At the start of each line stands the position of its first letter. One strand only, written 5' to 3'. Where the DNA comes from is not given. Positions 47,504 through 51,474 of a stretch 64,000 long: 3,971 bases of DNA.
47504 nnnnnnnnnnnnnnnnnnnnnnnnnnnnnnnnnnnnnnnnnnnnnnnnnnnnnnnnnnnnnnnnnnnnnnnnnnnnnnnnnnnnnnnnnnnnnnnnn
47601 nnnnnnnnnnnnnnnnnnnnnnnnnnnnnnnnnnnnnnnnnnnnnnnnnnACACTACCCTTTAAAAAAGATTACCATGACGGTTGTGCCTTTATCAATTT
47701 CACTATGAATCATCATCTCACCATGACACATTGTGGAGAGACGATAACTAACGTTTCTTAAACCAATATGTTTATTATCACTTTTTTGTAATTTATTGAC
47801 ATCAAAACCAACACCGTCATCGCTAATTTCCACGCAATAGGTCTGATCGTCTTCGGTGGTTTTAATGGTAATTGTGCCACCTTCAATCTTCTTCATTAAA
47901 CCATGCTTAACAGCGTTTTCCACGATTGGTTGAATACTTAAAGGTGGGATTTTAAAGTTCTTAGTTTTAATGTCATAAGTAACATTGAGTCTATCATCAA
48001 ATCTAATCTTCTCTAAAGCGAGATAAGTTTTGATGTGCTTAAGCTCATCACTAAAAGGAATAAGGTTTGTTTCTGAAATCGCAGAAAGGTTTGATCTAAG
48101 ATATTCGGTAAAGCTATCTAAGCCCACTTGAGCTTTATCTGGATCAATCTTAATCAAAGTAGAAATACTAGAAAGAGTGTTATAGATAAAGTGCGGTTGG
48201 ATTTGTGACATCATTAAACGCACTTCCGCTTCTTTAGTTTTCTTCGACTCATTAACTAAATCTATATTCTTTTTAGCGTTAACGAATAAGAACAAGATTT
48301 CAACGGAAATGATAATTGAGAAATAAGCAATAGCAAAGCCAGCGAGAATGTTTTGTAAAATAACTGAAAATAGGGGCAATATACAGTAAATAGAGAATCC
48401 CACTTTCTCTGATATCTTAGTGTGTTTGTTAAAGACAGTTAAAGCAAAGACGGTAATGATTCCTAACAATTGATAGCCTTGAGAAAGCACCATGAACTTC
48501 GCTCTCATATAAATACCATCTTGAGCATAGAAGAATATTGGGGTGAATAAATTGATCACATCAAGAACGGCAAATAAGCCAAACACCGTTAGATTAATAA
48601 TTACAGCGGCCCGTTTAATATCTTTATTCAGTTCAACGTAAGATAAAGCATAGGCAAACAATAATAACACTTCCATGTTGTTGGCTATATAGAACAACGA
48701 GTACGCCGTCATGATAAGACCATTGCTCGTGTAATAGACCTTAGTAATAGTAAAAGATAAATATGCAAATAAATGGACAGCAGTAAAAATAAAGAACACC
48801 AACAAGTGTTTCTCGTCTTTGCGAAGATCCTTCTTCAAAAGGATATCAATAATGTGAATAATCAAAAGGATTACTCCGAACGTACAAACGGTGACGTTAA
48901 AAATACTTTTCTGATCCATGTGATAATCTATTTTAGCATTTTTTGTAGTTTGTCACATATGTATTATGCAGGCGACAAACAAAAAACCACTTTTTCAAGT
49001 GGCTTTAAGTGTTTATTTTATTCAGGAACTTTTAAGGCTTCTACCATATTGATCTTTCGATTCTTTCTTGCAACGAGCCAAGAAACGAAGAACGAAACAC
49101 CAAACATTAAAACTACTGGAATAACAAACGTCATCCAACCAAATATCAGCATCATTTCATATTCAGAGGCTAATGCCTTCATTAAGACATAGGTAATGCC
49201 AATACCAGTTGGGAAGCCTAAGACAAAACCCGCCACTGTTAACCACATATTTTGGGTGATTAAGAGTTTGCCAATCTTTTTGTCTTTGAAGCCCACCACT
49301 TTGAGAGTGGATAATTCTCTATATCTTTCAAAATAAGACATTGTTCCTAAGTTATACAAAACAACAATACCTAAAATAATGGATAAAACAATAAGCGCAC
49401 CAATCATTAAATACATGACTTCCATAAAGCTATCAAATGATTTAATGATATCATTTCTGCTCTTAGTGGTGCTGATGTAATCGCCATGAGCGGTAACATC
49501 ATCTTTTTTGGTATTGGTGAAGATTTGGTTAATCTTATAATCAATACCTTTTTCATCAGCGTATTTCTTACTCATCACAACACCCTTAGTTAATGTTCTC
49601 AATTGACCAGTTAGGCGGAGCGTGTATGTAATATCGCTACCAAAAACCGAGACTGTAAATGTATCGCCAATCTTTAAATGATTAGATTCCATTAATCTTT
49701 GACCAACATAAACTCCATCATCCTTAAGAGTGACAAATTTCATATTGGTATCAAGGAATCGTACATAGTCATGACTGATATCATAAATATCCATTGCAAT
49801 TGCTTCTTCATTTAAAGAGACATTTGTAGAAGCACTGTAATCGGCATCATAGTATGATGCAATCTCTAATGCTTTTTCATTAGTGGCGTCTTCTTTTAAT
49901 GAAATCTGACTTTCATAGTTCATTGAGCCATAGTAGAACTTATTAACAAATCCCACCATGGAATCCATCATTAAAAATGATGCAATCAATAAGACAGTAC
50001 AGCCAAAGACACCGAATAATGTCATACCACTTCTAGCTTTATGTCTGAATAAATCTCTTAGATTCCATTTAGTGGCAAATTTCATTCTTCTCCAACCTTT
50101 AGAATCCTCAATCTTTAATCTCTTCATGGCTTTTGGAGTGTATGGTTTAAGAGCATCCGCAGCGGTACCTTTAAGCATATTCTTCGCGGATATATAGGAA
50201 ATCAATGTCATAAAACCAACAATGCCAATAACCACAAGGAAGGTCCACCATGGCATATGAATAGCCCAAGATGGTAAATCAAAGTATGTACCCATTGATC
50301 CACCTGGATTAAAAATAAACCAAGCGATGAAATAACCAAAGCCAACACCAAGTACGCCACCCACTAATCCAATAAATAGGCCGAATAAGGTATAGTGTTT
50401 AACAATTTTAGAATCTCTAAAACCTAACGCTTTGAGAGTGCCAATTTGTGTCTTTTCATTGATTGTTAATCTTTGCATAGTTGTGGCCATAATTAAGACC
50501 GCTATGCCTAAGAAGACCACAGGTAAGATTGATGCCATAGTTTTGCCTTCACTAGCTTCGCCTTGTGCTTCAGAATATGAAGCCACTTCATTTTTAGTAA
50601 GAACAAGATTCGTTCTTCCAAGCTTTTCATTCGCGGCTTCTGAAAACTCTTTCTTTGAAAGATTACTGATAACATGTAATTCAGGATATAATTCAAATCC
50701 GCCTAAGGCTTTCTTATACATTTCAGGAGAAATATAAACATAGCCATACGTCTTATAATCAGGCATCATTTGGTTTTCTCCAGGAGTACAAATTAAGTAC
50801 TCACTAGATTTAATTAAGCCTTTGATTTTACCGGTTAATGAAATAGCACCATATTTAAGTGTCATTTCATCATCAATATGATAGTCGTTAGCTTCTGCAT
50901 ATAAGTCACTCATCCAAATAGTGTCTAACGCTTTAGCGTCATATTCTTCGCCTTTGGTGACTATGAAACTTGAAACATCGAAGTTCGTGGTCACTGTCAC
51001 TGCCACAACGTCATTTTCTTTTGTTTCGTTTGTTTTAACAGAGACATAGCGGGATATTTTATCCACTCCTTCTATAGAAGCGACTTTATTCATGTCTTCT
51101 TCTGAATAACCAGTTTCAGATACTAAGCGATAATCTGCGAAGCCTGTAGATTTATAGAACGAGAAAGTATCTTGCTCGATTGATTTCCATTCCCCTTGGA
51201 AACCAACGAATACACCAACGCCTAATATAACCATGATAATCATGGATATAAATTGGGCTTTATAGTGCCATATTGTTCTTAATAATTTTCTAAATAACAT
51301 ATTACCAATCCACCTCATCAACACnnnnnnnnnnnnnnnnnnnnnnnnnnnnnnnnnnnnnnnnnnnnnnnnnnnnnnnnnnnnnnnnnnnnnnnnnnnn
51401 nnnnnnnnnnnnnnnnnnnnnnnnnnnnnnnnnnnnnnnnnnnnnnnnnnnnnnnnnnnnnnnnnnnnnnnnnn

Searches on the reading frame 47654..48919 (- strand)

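Call 18: search_protein_families(library=pfam, proteins=[window:47654-48919:-], max_evalue=0.001)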
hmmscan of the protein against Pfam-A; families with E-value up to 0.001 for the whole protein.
window:47654-48919:- (421 aa): 3 families
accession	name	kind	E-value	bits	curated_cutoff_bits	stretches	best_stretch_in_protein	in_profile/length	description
PF06580.19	His_kinase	-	1.1e-22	80.5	25.2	1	231-311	1-81/81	Histidine kinase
PF02518.31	HATPase_c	-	1.4e-09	38.8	26.4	1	329-417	10-106/111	Histidine kinase-, DNA gyrase B-, and HSP90-like ATPase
PF13581.12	HATPase_c_2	-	0.00037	20.9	27.4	1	333-383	40-90/127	Histidine kinase-like ATPase domain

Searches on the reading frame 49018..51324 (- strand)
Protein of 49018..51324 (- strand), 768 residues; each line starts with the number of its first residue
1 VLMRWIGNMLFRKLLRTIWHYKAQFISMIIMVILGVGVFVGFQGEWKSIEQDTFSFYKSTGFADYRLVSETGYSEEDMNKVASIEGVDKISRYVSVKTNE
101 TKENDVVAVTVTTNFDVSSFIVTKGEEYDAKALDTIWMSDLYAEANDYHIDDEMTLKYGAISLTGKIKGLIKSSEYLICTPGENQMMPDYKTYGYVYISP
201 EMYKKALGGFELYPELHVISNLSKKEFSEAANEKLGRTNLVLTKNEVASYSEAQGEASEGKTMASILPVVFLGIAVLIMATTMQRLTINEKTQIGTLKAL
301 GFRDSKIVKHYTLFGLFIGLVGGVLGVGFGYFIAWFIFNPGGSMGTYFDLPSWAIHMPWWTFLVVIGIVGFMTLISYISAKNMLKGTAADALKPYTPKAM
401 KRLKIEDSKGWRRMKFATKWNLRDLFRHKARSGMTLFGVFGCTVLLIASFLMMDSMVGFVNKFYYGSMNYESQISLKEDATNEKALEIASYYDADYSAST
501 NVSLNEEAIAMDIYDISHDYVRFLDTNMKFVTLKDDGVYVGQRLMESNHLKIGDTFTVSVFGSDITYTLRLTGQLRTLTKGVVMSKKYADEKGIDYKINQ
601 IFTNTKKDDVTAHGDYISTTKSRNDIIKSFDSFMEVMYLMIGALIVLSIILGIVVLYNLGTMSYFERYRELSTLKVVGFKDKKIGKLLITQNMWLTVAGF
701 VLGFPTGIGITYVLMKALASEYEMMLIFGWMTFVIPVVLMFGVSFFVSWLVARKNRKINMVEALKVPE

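Call 50: search_protein_families(library=pfam, proteins=[window:49018-51324:-], max_evalue=0.00001)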
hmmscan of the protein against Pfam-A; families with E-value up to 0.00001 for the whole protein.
window:49018-51324:- (768 aa): 1 family
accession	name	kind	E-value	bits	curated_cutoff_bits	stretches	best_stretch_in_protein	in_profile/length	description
PF02687.27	FtsX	-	2.4e-34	118.4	25.5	2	643-759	2-119/120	FtsX-like permease C-terminal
